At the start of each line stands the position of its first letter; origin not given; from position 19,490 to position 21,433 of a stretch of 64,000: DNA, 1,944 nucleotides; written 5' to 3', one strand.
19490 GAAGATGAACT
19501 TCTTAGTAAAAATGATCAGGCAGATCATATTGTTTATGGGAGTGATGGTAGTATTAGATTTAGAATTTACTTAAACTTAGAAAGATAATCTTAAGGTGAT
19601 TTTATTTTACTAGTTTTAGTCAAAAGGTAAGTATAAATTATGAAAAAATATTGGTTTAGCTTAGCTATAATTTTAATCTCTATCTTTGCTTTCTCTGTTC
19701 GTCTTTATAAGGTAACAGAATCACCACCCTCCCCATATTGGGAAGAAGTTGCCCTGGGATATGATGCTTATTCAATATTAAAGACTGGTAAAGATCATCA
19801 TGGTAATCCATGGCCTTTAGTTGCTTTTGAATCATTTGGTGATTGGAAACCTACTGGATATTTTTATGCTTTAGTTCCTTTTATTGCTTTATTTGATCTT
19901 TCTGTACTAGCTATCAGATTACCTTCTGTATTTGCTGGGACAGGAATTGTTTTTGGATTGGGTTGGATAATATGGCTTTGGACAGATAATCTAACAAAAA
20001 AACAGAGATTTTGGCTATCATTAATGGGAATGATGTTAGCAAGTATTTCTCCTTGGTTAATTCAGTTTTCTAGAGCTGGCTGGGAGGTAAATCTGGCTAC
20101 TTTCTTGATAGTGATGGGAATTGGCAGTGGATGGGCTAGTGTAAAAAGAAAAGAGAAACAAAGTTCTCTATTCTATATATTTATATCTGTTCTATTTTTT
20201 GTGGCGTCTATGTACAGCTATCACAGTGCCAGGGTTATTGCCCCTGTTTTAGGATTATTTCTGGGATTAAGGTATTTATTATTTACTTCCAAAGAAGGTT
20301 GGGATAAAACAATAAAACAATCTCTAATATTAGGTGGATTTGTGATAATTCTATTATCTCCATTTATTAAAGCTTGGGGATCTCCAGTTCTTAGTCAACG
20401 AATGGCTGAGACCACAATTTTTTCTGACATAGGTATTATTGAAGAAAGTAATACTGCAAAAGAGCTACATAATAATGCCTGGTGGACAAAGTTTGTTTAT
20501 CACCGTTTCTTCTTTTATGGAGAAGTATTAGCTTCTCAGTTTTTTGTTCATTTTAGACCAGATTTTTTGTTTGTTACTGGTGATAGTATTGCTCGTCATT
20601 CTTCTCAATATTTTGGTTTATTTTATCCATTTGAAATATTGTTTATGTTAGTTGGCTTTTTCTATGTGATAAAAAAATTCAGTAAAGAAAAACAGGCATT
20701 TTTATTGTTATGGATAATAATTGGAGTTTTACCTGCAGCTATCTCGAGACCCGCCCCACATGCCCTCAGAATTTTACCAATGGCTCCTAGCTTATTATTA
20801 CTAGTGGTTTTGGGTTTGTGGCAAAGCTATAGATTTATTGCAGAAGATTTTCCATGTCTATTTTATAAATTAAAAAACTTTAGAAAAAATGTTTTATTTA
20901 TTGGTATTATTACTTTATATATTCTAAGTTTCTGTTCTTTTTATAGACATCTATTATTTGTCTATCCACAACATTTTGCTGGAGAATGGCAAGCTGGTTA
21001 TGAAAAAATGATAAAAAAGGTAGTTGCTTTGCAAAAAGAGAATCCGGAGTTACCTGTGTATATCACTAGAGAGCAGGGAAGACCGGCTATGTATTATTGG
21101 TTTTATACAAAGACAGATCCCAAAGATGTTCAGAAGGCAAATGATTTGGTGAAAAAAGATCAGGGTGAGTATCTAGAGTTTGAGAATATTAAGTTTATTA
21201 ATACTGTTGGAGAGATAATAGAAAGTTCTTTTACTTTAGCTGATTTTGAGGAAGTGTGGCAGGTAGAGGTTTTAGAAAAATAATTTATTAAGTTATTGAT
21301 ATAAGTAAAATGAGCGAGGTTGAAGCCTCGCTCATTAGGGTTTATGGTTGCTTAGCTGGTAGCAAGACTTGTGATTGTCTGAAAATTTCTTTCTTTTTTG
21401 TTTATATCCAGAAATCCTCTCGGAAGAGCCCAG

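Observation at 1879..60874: Fourteen GT-C-type membrane glycosyltransferase candidates packed into one 59-kb locus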

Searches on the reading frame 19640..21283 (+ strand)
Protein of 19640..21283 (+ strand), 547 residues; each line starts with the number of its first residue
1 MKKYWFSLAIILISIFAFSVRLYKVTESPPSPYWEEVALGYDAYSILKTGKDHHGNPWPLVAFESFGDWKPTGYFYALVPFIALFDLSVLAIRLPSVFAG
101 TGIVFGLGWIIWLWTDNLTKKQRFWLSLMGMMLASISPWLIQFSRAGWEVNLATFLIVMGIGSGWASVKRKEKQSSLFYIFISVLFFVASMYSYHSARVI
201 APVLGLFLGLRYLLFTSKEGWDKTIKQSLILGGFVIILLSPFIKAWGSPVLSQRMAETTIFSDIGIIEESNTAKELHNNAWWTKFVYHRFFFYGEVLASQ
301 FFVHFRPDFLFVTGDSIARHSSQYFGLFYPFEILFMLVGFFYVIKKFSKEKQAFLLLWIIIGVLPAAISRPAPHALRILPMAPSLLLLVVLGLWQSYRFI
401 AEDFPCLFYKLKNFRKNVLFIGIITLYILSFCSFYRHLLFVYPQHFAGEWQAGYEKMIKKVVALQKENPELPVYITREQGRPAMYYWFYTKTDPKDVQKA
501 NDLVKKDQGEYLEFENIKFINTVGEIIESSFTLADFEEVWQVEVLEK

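Call 4: search_protein_families(library=pfam, max_evalue=0.01, proteins=[window:19640-21283:+])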
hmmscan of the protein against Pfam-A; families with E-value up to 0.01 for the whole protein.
window:19640-21283:+ (547 aa): 1 family
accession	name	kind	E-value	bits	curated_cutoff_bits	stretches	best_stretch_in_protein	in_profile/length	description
PF24124.1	YphA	-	0.0021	18.2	28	1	104-206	5-103/198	YphA-like integral membrane protein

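Call 10: search_protein_families(library=ncbifam, max_evalue=0.01, proteins=[window:19640-21283:+])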
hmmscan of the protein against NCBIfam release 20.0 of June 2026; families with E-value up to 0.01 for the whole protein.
window:19640-21283:+ (547 aa): 0 families
